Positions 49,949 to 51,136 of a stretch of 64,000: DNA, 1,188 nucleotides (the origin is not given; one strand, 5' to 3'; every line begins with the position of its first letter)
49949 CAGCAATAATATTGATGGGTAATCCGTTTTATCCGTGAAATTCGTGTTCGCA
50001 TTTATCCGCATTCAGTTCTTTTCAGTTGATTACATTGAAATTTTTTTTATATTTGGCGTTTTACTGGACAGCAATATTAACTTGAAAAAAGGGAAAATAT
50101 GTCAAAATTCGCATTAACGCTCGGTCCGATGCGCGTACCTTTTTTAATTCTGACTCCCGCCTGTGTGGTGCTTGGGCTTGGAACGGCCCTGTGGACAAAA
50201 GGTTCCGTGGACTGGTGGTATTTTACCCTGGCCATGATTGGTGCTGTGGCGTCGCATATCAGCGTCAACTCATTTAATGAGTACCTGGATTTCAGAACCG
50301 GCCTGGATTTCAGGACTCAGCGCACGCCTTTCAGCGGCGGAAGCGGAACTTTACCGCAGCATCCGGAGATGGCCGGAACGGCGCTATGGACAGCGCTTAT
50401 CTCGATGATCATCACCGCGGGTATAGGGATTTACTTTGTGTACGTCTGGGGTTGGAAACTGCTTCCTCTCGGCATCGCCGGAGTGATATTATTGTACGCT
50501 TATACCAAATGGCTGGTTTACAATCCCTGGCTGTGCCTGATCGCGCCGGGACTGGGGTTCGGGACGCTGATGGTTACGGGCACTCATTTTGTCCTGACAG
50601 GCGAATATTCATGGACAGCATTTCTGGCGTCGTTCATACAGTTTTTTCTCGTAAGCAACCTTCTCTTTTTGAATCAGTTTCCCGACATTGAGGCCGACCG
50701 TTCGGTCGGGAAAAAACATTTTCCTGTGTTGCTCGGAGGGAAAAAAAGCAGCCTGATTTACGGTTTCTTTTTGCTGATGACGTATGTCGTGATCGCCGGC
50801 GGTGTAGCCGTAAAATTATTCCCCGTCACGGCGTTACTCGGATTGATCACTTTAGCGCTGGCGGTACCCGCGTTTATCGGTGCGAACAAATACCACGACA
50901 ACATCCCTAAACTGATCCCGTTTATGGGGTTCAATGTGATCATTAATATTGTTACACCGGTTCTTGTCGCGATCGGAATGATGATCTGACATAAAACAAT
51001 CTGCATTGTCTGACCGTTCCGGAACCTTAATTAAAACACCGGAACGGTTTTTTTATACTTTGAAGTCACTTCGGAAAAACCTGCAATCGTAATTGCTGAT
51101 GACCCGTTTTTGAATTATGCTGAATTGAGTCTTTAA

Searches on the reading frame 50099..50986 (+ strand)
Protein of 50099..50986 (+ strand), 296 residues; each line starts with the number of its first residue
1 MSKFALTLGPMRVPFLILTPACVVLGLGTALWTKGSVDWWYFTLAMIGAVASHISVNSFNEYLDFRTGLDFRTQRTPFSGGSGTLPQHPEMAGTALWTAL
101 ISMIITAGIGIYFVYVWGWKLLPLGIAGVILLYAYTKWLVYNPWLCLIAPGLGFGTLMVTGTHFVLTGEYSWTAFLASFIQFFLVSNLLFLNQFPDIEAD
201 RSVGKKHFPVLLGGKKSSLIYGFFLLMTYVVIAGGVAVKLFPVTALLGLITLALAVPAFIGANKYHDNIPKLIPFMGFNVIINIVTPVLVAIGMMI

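Call 89: find_encoding_contigs(protein=window:50099-50986:+, flank=10000, max_places=4)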
Protein window:50099-50986:+ (296 aa): 2 contigs read that carry it; 1 place shown.
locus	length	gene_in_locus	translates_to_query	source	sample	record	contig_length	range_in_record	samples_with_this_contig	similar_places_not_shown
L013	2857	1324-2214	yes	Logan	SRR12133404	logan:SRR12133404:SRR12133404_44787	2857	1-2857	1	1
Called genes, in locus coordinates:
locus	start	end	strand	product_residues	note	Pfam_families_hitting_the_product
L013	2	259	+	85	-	?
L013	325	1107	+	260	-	PF10110:GPDPase_memb (faint), PF13248:Zn_ribbon_3 (faint), PF13240:Zn_Ribbon_1 (weak)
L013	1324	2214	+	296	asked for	PF01040:UbiA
